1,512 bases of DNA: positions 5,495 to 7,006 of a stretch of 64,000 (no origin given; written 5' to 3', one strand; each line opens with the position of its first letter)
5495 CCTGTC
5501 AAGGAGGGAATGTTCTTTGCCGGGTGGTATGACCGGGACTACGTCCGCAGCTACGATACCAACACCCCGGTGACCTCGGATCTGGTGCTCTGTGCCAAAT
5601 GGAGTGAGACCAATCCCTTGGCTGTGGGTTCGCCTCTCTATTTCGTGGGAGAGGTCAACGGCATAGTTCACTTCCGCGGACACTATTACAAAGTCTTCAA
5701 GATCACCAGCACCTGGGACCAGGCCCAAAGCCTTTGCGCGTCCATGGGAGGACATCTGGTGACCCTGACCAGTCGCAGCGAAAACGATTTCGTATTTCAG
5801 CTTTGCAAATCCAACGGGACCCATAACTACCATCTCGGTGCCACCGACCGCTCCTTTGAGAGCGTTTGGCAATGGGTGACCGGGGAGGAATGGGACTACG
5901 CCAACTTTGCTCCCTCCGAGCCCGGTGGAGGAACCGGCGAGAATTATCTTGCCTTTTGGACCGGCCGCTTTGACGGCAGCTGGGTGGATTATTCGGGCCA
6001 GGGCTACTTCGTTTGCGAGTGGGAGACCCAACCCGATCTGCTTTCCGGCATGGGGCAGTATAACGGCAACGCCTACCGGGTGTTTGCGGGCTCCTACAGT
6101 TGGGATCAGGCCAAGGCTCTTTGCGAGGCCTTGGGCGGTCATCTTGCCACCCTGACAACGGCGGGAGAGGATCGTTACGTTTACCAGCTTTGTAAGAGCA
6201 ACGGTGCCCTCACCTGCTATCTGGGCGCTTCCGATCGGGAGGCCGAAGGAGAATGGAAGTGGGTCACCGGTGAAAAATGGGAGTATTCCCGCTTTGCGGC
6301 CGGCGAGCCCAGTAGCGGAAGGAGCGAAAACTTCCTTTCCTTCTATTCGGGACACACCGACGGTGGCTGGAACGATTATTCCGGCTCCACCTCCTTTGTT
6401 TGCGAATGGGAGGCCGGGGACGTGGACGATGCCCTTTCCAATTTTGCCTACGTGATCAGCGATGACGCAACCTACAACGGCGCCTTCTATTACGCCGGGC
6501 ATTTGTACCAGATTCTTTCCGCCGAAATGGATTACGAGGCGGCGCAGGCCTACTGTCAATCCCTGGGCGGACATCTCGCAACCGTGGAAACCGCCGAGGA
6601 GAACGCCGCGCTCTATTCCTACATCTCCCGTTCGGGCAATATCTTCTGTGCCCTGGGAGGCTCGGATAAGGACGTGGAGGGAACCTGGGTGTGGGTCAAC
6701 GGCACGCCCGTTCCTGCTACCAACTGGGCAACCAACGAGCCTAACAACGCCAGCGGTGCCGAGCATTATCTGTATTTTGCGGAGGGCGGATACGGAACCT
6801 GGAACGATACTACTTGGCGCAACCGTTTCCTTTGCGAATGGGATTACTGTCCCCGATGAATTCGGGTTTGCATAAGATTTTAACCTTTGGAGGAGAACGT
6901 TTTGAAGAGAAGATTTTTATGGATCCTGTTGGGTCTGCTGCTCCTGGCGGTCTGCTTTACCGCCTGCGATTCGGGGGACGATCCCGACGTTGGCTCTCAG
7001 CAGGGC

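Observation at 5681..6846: Three canonical (animal-type) C-type lectin domains in a bacterial lipoprotein; the third keeps EPN and WND carbohydrate/Ca-site motifs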

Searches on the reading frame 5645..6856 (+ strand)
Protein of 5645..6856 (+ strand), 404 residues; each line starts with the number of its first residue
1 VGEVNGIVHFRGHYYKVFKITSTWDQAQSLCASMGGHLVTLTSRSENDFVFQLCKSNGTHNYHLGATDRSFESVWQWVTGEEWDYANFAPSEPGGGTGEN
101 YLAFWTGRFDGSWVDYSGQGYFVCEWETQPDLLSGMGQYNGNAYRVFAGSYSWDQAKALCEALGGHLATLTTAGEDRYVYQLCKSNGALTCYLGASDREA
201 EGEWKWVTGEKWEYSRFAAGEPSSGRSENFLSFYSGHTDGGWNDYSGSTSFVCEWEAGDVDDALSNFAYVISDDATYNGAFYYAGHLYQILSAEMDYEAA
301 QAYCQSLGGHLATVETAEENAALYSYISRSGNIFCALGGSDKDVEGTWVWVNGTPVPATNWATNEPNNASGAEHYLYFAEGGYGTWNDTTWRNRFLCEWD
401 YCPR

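Call 6: search_solved_structures(query=window:5645-6856:+, max_evalue=0.001, show_alignments=3)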
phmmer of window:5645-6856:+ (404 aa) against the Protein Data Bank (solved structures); distinct sequences matched with E-value up to 0.001: 161 (the best 60 are shown).
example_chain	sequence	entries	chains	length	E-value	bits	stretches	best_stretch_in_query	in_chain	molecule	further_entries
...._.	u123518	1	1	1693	2.2e-27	99.4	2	14-244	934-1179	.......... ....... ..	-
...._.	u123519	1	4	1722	3.1e-27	98.9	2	14-245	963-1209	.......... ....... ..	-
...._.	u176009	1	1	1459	2e-25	92.9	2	151-390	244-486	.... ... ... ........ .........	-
7qsr_A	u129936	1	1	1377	1.6e-23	86.6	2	21-372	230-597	Secretory phospholipase A2 receptor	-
5xts_A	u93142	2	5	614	1.2e-19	73.9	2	281-398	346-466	Macrophage mannose receptor 1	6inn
5xtw_A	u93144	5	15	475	1.6e-16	63.6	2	281-398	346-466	Macrophage mannose receptor 1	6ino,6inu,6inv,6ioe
5ao5_A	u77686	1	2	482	4.4e-14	55.5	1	142-391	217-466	C-TYPE MANNOSE RECEPTOR 2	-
5e4k_A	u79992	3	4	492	4.6e-14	55.5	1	142-391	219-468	C-type mannose receptor 2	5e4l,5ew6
5ao6_A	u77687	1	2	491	6.4e-14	55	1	142-391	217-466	C-TYPE MANNOSE RECEPTOR 2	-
8rcy_A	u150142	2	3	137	6e-12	48.5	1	282-390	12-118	C-type lectin domain family 4 member M | Isoform 1 of C-type lectin domain family 4 member M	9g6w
1k9j_A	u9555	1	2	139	6.2e-12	48.4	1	282-390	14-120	mDC-SIGN2 TYPE I ISOFORM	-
1xph_A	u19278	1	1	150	8e-12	48.1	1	282-390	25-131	CD209 antigen-like protein 1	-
3p5d_A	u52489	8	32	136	1.2e-11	47.5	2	6-79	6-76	C-type lectin domain family 4 member K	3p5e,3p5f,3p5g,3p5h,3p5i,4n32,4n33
1sl6_A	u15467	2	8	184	1.4e-11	47.3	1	282-390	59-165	C-type lectin DC-SIGNR | CD209 antigen-like protein 1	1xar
4n34_A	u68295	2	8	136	2.3e-11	46.6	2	6-78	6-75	C-type lectin domain family 4 member K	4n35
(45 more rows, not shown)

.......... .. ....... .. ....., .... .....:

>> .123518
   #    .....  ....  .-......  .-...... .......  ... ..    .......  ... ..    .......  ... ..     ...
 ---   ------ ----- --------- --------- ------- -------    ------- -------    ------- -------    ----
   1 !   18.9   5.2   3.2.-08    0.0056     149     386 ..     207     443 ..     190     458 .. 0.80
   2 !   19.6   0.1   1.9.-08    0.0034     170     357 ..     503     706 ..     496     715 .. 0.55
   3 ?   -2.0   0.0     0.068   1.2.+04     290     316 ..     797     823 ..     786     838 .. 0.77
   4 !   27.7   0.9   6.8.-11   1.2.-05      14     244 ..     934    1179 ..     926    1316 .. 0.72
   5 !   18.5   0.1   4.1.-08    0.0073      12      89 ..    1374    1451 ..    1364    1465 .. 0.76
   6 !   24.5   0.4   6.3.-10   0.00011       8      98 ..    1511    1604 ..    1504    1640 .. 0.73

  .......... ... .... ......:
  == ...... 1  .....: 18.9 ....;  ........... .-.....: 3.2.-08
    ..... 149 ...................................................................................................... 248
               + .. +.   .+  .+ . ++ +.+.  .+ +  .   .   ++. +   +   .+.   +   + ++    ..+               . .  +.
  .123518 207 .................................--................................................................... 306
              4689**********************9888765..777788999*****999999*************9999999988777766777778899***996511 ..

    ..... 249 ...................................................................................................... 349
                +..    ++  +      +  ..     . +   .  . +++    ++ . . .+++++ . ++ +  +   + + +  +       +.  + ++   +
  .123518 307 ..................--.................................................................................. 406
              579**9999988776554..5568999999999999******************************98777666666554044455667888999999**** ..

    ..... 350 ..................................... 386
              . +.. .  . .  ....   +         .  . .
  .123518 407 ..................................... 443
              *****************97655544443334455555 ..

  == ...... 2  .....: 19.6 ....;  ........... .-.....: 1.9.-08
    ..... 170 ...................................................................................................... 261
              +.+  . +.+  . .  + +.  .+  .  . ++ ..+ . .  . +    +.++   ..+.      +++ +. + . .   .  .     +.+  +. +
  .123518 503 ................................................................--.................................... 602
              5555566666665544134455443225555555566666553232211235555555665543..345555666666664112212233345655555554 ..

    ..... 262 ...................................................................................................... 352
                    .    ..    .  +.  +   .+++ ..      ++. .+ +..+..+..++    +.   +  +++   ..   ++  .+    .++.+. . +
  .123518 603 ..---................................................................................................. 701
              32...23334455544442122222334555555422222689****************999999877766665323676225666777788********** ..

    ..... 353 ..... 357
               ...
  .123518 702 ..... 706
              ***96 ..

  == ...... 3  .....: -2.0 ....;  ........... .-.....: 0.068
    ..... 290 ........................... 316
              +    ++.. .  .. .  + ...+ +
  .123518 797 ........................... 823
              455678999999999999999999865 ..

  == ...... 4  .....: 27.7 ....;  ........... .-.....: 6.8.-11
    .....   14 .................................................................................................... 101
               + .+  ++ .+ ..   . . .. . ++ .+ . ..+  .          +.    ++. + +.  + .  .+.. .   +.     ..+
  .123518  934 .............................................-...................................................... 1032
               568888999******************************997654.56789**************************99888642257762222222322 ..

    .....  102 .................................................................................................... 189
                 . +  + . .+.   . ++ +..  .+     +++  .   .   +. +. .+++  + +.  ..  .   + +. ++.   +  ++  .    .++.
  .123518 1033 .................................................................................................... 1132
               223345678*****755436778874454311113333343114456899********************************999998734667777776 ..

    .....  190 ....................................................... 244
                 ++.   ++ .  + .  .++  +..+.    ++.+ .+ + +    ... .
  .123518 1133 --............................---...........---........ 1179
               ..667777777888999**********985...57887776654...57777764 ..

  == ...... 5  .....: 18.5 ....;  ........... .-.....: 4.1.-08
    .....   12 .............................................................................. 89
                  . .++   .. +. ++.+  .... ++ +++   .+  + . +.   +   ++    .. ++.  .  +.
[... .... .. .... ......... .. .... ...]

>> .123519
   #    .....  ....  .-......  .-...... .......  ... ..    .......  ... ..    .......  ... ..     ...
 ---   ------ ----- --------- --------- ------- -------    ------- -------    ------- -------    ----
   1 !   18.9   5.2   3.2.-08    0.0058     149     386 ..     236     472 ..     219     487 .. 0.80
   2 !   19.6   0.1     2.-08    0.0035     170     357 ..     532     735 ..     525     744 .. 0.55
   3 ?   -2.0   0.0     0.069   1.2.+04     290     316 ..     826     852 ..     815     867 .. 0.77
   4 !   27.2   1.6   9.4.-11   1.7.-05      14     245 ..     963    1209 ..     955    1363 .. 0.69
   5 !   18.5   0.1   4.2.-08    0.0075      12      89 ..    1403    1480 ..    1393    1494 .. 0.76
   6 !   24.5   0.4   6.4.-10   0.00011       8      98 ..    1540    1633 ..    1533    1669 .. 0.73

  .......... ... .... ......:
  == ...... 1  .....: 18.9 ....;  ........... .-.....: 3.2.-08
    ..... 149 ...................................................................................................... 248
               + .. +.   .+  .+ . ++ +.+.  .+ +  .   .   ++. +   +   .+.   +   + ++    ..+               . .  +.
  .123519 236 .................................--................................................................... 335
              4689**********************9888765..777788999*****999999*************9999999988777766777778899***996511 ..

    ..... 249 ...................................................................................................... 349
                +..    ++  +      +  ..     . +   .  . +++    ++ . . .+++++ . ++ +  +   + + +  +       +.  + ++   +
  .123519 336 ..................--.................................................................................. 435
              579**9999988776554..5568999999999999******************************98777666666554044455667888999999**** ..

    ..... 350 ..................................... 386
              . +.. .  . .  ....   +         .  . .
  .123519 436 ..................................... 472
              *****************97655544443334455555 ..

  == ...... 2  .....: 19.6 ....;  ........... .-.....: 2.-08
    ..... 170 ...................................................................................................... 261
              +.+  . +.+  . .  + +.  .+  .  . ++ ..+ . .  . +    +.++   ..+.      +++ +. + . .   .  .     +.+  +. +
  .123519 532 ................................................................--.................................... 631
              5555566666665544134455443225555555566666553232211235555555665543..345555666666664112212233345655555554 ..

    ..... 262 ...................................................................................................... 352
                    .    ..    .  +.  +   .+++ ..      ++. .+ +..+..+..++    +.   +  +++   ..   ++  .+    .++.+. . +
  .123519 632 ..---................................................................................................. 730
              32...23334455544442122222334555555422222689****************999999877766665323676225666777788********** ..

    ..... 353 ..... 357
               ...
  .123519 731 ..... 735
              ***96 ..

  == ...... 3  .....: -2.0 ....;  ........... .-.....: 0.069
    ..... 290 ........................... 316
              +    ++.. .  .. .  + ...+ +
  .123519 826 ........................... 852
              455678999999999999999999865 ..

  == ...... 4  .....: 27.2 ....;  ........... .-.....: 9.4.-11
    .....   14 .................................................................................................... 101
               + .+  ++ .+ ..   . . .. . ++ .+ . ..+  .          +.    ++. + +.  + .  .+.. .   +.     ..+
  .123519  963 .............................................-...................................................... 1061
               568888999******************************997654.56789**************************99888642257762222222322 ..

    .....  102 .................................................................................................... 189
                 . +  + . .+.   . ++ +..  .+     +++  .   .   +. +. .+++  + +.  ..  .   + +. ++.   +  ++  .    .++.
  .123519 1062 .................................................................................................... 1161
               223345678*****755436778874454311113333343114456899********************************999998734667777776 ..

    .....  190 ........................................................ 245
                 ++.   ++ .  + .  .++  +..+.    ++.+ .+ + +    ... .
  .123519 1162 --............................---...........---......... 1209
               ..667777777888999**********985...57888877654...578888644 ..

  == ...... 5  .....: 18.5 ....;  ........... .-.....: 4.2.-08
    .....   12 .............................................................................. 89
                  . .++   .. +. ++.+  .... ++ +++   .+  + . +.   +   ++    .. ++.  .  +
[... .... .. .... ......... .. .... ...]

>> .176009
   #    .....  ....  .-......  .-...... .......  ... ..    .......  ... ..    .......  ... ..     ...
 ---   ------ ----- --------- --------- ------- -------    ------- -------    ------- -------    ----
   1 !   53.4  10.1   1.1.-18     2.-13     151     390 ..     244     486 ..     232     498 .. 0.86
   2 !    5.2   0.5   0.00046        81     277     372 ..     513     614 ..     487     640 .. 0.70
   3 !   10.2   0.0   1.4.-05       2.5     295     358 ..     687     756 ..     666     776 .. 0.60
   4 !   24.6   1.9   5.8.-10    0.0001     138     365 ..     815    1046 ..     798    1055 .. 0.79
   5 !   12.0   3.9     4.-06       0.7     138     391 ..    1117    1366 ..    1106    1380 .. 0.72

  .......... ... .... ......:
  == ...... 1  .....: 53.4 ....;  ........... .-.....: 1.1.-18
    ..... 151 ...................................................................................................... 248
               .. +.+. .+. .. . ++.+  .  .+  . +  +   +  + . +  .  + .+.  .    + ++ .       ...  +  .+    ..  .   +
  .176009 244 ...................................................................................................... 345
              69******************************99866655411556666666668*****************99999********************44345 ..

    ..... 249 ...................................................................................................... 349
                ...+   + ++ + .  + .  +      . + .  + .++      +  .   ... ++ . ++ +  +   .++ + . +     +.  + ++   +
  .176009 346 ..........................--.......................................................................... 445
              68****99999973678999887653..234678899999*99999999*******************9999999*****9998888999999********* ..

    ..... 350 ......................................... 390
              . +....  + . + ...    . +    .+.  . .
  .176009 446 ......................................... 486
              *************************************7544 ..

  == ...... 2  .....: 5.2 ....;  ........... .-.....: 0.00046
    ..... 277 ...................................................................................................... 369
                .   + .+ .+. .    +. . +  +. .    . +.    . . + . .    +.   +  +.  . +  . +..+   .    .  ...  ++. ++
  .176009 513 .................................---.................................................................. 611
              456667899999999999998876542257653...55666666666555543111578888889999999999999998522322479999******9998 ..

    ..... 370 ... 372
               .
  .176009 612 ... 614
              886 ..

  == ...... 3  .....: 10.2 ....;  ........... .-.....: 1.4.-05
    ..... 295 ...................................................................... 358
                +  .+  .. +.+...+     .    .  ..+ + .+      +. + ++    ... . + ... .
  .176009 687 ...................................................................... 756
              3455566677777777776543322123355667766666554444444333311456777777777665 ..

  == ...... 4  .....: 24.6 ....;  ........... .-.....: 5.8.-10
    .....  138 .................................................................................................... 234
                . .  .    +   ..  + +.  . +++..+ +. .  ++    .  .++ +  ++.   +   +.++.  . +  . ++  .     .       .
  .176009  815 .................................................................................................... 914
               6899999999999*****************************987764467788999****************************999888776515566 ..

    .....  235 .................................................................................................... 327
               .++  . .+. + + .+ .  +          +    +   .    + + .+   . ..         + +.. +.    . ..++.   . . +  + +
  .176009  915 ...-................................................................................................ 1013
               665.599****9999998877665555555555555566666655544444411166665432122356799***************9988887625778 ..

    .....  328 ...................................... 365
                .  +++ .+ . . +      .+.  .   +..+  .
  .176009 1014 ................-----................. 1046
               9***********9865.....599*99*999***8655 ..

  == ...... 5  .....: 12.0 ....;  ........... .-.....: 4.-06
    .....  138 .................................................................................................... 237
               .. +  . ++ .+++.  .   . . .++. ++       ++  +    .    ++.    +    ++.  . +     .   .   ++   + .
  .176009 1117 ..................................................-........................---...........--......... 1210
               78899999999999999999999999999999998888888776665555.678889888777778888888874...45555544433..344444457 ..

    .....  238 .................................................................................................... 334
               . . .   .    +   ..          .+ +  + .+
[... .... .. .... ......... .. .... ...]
